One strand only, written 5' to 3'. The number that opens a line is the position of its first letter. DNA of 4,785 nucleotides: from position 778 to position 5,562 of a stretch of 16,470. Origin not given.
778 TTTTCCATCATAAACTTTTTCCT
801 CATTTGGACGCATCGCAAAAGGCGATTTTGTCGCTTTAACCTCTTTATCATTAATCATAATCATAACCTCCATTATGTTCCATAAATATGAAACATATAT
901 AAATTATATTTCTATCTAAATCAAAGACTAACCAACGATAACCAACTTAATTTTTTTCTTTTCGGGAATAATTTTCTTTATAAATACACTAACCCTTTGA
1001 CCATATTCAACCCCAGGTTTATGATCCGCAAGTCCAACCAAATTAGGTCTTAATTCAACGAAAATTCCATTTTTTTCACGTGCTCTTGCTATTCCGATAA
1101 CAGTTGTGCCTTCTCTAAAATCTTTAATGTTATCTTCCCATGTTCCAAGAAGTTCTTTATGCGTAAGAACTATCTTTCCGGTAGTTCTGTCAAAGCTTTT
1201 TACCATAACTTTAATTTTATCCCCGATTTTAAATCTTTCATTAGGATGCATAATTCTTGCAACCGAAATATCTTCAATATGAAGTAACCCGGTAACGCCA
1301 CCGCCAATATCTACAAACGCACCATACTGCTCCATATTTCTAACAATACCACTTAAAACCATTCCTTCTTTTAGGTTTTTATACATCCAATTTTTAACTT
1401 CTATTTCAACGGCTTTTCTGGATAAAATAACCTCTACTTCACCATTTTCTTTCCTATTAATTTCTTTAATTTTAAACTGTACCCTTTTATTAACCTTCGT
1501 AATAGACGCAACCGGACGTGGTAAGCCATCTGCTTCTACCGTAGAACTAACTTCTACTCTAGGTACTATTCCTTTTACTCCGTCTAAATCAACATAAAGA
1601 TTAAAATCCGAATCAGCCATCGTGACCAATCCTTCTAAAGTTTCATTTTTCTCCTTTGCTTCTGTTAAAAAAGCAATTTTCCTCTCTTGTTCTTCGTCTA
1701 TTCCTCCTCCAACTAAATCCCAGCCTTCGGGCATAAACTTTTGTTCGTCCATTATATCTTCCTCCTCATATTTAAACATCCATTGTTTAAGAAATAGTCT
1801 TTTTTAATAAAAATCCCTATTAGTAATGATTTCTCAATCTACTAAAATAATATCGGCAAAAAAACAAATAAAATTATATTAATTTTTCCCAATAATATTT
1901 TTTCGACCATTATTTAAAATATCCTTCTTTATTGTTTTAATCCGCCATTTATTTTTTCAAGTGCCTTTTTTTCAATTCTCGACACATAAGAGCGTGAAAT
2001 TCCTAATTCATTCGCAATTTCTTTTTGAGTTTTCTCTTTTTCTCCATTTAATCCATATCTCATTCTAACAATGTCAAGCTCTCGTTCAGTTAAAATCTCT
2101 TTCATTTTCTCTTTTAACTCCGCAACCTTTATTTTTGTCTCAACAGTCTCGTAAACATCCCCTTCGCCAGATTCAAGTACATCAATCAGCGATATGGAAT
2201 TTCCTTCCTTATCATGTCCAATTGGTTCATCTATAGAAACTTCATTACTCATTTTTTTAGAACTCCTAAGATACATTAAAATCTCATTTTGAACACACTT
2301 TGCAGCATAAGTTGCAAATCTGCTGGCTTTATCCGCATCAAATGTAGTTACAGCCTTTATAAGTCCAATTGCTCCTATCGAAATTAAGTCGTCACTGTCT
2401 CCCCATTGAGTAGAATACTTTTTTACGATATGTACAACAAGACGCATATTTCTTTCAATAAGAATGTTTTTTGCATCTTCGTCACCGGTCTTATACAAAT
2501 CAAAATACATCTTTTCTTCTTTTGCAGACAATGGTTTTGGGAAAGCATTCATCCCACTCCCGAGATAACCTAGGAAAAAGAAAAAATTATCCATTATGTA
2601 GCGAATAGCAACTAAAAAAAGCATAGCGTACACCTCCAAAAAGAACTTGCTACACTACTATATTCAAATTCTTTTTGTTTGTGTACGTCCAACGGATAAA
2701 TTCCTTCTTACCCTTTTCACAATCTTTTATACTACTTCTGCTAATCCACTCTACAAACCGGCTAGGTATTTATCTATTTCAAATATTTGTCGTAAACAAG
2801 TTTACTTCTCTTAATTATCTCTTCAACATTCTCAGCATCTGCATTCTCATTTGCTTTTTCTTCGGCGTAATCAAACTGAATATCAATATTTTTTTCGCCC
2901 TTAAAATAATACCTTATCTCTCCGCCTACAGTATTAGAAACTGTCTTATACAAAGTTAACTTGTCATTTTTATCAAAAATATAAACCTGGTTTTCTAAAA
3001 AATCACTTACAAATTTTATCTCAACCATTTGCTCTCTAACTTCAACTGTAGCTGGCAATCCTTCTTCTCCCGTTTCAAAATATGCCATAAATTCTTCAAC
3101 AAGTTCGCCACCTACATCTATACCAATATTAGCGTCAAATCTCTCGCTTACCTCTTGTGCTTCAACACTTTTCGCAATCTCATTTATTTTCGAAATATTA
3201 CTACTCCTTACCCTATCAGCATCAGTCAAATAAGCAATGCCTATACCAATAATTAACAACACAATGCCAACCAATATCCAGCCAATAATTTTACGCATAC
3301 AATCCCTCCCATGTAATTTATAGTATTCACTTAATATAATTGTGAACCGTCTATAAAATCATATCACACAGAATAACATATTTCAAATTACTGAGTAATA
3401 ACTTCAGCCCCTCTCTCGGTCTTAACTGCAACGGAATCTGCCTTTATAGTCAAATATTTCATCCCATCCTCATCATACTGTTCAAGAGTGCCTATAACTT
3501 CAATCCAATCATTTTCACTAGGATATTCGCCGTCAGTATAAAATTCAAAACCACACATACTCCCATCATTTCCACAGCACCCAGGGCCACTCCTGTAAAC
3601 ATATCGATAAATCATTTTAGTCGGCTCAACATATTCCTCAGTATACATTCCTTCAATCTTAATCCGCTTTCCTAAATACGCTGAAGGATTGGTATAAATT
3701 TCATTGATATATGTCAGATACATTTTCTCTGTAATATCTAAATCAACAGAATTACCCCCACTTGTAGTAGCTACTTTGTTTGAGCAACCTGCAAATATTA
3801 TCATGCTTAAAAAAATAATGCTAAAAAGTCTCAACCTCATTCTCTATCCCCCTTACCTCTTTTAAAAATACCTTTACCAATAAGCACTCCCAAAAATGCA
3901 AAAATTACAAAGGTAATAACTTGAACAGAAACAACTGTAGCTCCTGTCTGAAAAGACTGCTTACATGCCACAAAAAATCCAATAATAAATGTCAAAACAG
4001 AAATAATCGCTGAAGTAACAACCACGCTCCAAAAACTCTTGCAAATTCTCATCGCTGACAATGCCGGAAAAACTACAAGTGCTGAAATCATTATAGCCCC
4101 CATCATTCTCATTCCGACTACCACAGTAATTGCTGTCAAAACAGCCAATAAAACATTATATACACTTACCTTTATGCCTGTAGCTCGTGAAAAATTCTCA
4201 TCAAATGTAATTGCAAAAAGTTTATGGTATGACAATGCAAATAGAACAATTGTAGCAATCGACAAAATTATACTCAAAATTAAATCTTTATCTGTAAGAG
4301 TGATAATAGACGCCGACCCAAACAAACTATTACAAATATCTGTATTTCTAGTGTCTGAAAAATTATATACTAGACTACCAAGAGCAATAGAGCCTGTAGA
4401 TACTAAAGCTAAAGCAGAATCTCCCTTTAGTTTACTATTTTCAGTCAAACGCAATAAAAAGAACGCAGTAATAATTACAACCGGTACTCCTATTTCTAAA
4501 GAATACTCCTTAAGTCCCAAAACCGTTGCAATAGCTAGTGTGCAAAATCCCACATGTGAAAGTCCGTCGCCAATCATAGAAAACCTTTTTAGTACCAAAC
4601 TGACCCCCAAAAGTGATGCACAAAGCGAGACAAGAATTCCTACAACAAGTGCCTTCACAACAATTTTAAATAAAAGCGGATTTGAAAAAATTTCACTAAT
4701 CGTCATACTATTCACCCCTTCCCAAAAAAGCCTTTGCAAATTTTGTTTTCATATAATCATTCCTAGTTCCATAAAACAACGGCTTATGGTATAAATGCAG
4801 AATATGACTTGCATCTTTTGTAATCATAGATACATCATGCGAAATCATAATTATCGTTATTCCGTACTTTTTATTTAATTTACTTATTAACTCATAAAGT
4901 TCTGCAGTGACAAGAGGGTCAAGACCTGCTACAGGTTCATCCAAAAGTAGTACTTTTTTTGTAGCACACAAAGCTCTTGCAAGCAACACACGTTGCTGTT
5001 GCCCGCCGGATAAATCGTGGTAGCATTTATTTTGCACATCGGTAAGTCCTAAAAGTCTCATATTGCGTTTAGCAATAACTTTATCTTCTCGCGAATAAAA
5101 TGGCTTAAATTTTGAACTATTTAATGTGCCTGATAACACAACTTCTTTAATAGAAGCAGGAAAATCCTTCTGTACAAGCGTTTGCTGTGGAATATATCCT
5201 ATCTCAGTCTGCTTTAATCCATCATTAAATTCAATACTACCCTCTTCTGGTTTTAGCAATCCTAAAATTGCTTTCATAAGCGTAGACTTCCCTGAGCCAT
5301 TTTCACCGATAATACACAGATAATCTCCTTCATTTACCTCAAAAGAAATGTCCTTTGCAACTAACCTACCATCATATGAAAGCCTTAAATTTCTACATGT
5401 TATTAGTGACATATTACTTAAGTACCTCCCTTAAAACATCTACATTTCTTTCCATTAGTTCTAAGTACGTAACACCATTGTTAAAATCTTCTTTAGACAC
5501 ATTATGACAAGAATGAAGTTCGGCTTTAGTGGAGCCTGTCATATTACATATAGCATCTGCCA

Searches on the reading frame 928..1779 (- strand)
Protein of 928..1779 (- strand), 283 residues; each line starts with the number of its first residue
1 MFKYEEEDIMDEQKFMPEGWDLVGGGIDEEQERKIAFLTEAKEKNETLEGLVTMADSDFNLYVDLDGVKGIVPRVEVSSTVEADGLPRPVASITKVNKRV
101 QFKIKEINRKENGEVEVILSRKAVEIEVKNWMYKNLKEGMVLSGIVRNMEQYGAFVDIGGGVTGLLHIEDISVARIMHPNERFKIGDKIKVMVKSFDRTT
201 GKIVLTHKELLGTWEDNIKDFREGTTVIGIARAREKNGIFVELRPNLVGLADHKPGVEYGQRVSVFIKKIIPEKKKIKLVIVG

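Call 8: search_protein_families(library=ncbifam, proteins=[window:928-1779:-], max_evalue=0.1)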
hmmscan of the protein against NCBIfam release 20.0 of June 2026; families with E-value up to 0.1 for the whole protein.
window:928-1779:- (283 aa): 30 families (the best 25 are shown)
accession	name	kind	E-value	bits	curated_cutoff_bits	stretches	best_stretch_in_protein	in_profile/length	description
NF000907.0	PRK00087.1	equivalog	4.8e-35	120.9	624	1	31-279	376-630/671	bifunctional 4-hydroxy-3-methylbut-2-enyl diphosphate reductase/30S ribosomal protein S1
NF004952.0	PRK06299.1-2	equivalog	6.8e-34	117.1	524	1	30-251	117-331/580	30S ribosomal protein S1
NF005208.0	PRK06676.1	equivalog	1.1e-32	113.5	368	1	30-277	92-343/391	30S ribosomal protein S1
NF004954.0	PRK06299.1-4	equivalog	1.4e-29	102.7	727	1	36-251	96-304/560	30S ribosomal protein S1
TIGR00717.1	rpsA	equivalog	1.5e-29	102.9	577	1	32-278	88-339/516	30S ribosomal protein S1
NF010379.0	PRK13806.1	equivalog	2.6e-28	98.9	648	1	29-251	188-407/491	30S ribosomal protein S1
NF004953.0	PRK06299.1-3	equivalog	4.8e-28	97.8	720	1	96-250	170-325/580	30S ribosomal protein S1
NF004951.0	PRK06299.1-1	equivalog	1.3e-27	96.4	918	1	37-251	97-304/556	30S ribosomal protein S1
NF004955.0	PRK06299.1-5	equivalog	1.8e-27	95.8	878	1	36-251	103-311/566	30S ribosomal protein S1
NF004956.0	PRK06299.1-6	equivalog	3.9e-19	68.7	711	1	27-244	183-393/554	30S ribosomal protein S1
NF005639.0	PRK07400.1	equivalog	1.3e-18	67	460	1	63-220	136-277/318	30S ribosomal protein S1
NF005911.0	PRK07899.1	equivalog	1.2e-17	63.7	691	1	32-250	110-320/486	30S ribosomal protein S1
NF040579.1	S1_dom_CvfD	subfamily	3.1e-14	53.2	117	1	137-210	2-75/113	CvfD/Ygs/GSP13 family RNA-binding post-transcriptional regulator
NF008805.1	PRK11824.1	equivalog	4.1e-13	48.6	471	1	95-209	569-682/683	polyribonucleotide nucleotidyltransferase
TIGR03591.1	polynuc_phos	equivalog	1.2e-12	47.1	525.05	1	105-209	582-688/689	polyribonucleotide nucleotidyltransferase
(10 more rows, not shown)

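Call 9: search_protein_families(library=pfam, proteins=[window:928-1779:-], max_evalue=0.1)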
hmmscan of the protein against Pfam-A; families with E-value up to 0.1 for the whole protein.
window:928-1779:- (283 aa): 3 families
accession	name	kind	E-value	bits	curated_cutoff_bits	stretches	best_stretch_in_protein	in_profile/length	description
PF00575.29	S1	-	3.8e-24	85.3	22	2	137-208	3-74/74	S1 RNA binding domain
PF23459.1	S1_RRP5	-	1.5e-09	38.7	27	1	136-200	1-65/72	RRP5 S1 domain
PF21710.3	Spt6_S1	-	0.0019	18.9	27.5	0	134-200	12-79/91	Spt6, S1/OB domain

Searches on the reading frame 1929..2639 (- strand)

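Call 8: search_protein_families(library=ncbifam, proteins=[window:1929-2639:-], max_evalue=0.1)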
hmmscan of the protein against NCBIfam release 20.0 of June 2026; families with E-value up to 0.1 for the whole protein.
window:1929-2639:- (236 aa): 77 families (the best 25 are shown)
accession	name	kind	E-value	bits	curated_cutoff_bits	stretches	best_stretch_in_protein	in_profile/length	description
NF004471.0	PRK05803.1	subfamily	3.7e-96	320.9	252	1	6-233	3-227/235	RNA polymerase sporulation sigma factor SigK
TIGR02846.1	spore_sigmaK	equivalog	2.4e-93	311.9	298.65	1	11-231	5-223/227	RNA polymerase sporulation sigma factor SigK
NF006158.0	PRK08301.1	equivalog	6.4e-69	232.1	339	1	22-231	27-234/241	RNA polymerase sporulation sigma factor SigE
TIGR02835.1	spore_sigmaE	equivalog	5.8e-66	222.3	348.6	1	25-231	23-227/234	RNA polymerase sporulation sigma factor SigE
TIGR02980.1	SigBFG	subfamily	7.7e-33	114.1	234.35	2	54-128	2-76/227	SigB/SigF/SigG family RNA polymerase sigma factor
NF006071.0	PRK08215.1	equivalog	1.4e-32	113.3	372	2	37-129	19-111/258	RNA polymerase sporulation sigma factor SigG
NF004052.0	PRK05572.1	subfamily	2.3e-32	112.5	311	2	37-130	14-107/252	SigF/SigG family RNA polymerase sporulation sigma factor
TIGR02885.1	spore_sigF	equivalog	3.5e-32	112.1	321.45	2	49-130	5-86/231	RNA polymerase sporulation sigma factor SigF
TIGR02937.1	sigma70-ECF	superfamily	7e-32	110.3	42.9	1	56-231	2-162/165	sigma-70 family RNA polymerase sigma factor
TIGR02997.1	Sig70-cyanoRpoD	subfamily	1.7e-31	109.6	384.5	2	128-230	199-297/298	RNA polymerase sigma factor, RpoD/SigA family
TIGR02394.1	rpoS_proteo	equivalog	8.8e-31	107.4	378.7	2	37-120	28-111/285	RNA polymerase sigma factor RpoS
TIGR02850.1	spore_sigG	equivalog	6.9e-30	104.3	457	2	37-128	16-107/254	RNA polymerase sporulation sigma factor SigG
TIGR02393.1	RpoD_Cterm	equivalog_domain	2.5e-28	99.3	354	2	56-118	1-63/238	RNA polymerase sigma factor RpoD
NF004207.0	PRK05657.1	equivalog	3e-28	99.1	394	2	37-118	71-152/329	RNA polymerase sigma factor RpoS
NF006666.0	PRK09210.1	equivalog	2.4e-26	92.9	572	2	37-118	114-195/370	RNA polymerase sigma factor RpoD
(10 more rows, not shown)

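Call 9: search_protein_families(library=pfam, proteins=[window:1929-2639:-], max_evalue=0.1)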
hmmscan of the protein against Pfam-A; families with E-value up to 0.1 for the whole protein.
window:1929-2639:- (236 aa): 20 families
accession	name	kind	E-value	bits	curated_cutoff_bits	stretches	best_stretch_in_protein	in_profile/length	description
PF04542.20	Sigma70_r2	-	1.7e-16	60.2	24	1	60-128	1-69/71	Sigma-70 region 2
PF04545.22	Sigma70_r4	-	8.3e-16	57.7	24.1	1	183-230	5-48/50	Sigma-70, region 4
PF01381.28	HTH_3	-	1.1e-05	25.8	23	1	200-224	7-31/55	Helix-turn-helix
PF01371.25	Trp_repressor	-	0.00081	19.9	27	1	163-232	7-78/88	Trp repressor protein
PF16509.11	KORA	-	0.0012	19.4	26.7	1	201-229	29-57/84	TrfB plasmid transcriptional repressor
PF12802.13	MarR_2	-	0.0016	19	27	1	197-222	17-40/61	MarR family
PF00196.25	GerE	-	0.0018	18.3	23.5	1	182-231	2-46/57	Bacterial regulatory proteins, luxR family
PF13518.12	HTH_28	-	0.003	18.1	25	1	204-226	14-36/52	Helix-turn-helix domain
PF13560.12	HTH_31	-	0.0031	18.2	27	1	202-224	14-36/64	Helix-turn-helix domain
PF04967.18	HTH_10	-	0.0058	16.8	23.1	1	183-230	1-51/53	HTH DNA binding domain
PF12844.13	HTH_19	-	0.011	16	30.2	1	200-224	10-34/64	Helix-turn-helix domain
PF13412.12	HTH_24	-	0.012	15.6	21.9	1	204-222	19-37/48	Winged helix-turn-helix DNA-binding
PF01022.26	HTH_5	-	0.017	15.4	22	0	200-221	13-34/47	Bacterial regulatory protein, arsR family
PF13384.12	HTH_23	-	0.022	15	24.6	1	203-224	18-39/50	Homeodomain-like domain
PF17762.8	HTH_ParB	-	0.023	15.3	22.6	0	201-220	19-38/102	ParB HTH domain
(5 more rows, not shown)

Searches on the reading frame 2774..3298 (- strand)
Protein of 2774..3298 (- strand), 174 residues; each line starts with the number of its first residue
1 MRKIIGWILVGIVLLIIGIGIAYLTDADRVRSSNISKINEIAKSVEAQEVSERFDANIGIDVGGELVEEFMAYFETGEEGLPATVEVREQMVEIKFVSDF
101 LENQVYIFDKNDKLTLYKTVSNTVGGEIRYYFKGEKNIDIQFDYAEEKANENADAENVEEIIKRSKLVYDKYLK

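Call 8: search_protein_families(library=ncbifam, proteins=[window:2774-3298:-], max_evalue=0.1)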
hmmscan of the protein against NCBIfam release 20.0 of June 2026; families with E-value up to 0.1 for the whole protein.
window:2774-3298:- (174 aa): 1 family
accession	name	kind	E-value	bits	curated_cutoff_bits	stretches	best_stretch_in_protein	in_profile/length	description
TIGR00555.1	panK_eukar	equivalog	0.034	13.6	247.6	1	57-147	2-83/304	type II pantothenate kinase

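Call 9: search_protein_families(library=pfam, proteins=[window:2774-3298:-], max_evalue=0.1)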
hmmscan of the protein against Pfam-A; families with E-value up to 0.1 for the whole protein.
window:2774-3298:- (174 aa): 1 family
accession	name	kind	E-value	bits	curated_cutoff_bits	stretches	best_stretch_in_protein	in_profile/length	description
PF11589.14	DUF3244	-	0.073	13.5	25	0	81-136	20-75/96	Domain of unknown function (DUF3244)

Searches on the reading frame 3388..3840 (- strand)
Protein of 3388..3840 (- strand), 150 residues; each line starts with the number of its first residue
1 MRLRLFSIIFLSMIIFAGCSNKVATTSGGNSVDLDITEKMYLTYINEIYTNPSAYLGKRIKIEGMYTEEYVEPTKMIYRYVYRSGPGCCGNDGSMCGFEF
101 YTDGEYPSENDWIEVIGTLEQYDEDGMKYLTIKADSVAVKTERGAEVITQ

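Call 8: search_protein_families(library=ncbifam, proteins=[window:3388-3840:-], max_evalue=0.1)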
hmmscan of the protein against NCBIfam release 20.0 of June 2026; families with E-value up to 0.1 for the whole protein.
window:3388-3840:- (150 aa): 1 family
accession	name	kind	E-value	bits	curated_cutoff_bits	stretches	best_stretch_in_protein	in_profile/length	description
TIGR03943.1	TIGR03943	equivalog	7.9e-15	54.8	88.8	1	34-138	109-212/221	TIGR03943 family putative permease subunit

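Call 9: search_protein_families(library=pfam, proteins=[window:3388-3840:-], max_evalue=0.1)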
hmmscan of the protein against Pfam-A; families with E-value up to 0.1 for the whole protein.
window:3388-3840:- (150 aa): 2 families
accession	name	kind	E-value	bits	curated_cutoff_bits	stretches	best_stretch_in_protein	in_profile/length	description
PF21537.2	DUF1980_C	-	4.2e-13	49.6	25.9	1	30-129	20-120/141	DUF1980 C-terminal domain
PF16475.10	DUF5052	-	0.025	14.6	29.4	0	110-143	31-64/199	Domain of unknown function (DUF5052)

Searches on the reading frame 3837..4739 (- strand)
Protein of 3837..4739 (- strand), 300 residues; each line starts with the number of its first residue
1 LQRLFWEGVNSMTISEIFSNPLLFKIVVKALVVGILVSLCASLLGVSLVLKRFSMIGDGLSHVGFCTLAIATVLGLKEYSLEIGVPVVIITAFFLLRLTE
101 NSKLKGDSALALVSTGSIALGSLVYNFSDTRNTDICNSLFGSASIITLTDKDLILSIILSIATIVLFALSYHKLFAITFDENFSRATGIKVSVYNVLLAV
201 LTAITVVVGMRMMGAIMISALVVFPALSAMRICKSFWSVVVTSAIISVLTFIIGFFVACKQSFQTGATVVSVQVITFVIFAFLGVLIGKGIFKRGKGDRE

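Call 8: search_protein_families(library=ncbifam, proteins=[window:3837-4739:-], max_evalue=0.1)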
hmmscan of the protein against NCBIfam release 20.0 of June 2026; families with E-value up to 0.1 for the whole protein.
window:3837-4739:- (300 aa): 4 families
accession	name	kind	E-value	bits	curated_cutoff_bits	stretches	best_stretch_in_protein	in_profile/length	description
NF040871.1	AztB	equivalog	2.7e-33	115.8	280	1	18-271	3-252/254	zinc ABC transporter permease AztB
NF040927.1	ABC_perm_SloB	subfamily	3.4e-29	102.5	460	1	24-282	9-262/271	metal ABC transporter permease subunit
TIGR03770.1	anch_rpt_perm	equivalog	4.2e-28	98.8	296.8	1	20-280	11-266/270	anchored repeat-type ABC transporter permease subunit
NF007089.0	PRK09543.1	equivalog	3.1e-21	76.1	284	1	26-279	4-253/261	zinc ABC transporter permease subunit ZnuB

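Call 9: search_protein_families(library=pfam, proteins=[window:3837-4739:-], max_evalue=0.1)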
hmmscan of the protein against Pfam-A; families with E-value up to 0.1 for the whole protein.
window:3837-4739:- (300 aa): 2 families
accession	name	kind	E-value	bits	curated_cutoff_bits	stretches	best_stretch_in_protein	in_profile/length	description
PF00950.22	ABC-3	-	1.8e-49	169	20.1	1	25-281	3-255/258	ABC 3 transport family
PF01032.23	FecCD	-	0.0087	15.6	26.5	1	76-279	97-300/311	FecCD transport family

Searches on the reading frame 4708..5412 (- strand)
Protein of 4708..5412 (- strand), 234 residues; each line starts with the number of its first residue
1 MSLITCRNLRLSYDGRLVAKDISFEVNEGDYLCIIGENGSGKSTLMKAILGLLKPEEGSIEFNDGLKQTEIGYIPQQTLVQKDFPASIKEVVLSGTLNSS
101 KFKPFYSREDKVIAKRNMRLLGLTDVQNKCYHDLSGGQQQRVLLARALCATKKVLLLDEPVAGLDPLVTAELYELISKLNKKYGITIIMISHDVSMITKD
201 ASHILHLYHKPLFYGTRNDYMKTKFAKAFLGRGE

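Call 8: search_protein_families(library=ncbifam, proteins=[window:4708-5412:-], max_evalue=0.1)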
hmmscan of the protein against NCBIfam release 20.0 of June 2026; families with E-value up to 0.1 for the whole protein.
window:4708-5412:- (234 aa): 209 families (the best 25 are shown)
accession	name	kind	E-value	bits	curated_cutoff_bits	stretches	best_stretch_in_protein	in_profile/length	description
NF040873.1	AztA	equivalog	3.4e-46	157.2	220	1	13-202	2-187/191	zinc ABC transporter ATP-binding protein AztA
NF053840.1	MnTportMntADein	equivalog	2e-42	145.4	400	1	4-216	2-215/240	manganese ABC transporter ATP-binding protein MntA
TIGR02315.1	ABC_phnC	equivalog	1e-41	143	266.1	1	4-222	2-234/243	phosphonate ABC transporter ATP-binding protein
TIGR03771.1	anch_rpt_ABC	equivalog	1e-38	133.3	268.8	1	24-208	1-187/223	anchored repeat-type ABC transporter ATP-binding subunit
NF010068.0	PRK13548.1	equivalog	1.3e-37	129.4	261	1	3-207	5-216/261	heme ABC transporter ATP-binding protein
NF007090.0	PRK09544.1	equivalog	1.8e-37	129.2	306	1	2-215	3-202/251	zinc ABC transporter ATP-binding protein ZnuC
TIGR04521.1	ECF_ATPase_2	equivalog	7.4e-37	126.9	330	1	20-210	22-221/279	energy-coupling factor transporter ATPase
TIGR04520.1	ECF_ATPase_1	equivalog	8.8e-37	127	315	2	115-199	118-202/269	energy-coupling factor transporter ATPase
NF000355.4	ribo_prot_ABC_F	equivalog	4.2e-34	118.2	380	1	4-207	3-187/499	ribosomal protection-like ABC-F family protein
NF043075.1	MMSYN1_0197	equivalog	4.8e-34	117.8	550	1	3-194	2-193/341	spermidine/putrescine ABC transporter ATP-binding protein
TIGR03410.1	urea_trans_UrtE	equivalog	1.1e-33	116.7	285.8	1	6-209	3-207/230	urea ABC transporter ATP-binding subunit UrtE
TIGR02857.1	CydD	equivalog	1.6e-33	116.5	435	1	4-206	322-528/529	thiol reductant ABC exporter subunit CydD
NF008449.1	PRK11300.1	equivalog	3.2e-33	115.1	362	2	88-231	109-253/255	high-affinity branched-chain amino acid ABC transporter ATP-binding protein LivG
TIGR03265.1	PhnT2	equivalog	4.1e-33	115.1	457.7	1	5-194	6-195/353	putative 2-aminoethylphosphonate ABC transporter ATP-binding protein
NF010158.0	PRK13637.1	equivalog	1.8e-32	112.6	390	1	20-209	24-220/287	energy-coupling factor transporter ATPase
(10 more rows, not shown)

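Call 9: search_protein_families(library=pfam, proteins=[window:4708-5412:-], max_evalue=0.1)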
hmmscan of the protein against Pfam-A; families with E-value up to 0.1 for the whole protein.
window:4708-5412:- (234 aa): 23 families
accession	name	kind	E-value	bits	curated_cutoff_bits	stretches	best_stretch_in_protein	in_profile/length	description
PF00005.33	ABC_tran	-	1.4e-30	107.1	25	1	20-162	2-137/137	ABC transporter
PF13304.12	AAA_21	-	6.8e-17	62.9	27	2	107-195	220-301/304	AAA domain, putative AbiEii toxin, Type IV TA system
PF02463.25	SMC_N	-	1.8e-08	34.5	40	1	31-205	26-209/220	RecF/RecN/SMC N terminal domain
PF13555.12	AAA_29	-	2e-08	34.3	27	1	24-64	17-56/61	P-loop containing region of AAA domain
PF13175.12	AAA_15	-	3.8e-05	23.9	32.1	1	29-60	24-51/374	AAA ATPase domain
PF13476.12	AAA_23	-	4.5e-05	24.6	27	1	24-54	17-44/201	AAA domain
PF13401.12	AAA_22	-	0.00024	21.9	27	1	32-190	8-121/130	AAA domain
PF09818.15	ABC_ATPase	-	0.00064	19.3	23.2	0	129-206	153-245/283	P-loop domain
PF13514.12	AAA_27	-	0.00076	19.6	22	1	7-53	4-50/206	AAA domain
PF05729.18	NACHT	-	0.0024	18.2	26.7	1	31-54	2-25/167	NACHT domain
PF13479.12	AAA_24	-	0.0034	17.7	27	1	32-83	5-47/195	AAA domain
PF00910.28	RNA_helicase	-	0.0039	18.1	21.5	1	33-104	2-82/105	RNA helicase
PF01637.24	ATPase_2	-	0.0043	17.3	33.2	1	30-199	21-162/225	ATPase domain predominantly from Archaea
PF11398.14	DUF2813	-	0.01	15.6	21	0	32-62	25-55/372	Protein of unknown function (DUF2813)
PF00004.35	AAA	-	0.016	16.1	21.2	0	32-54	1-23/131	ATPase family associated with various cellular activities (AAA)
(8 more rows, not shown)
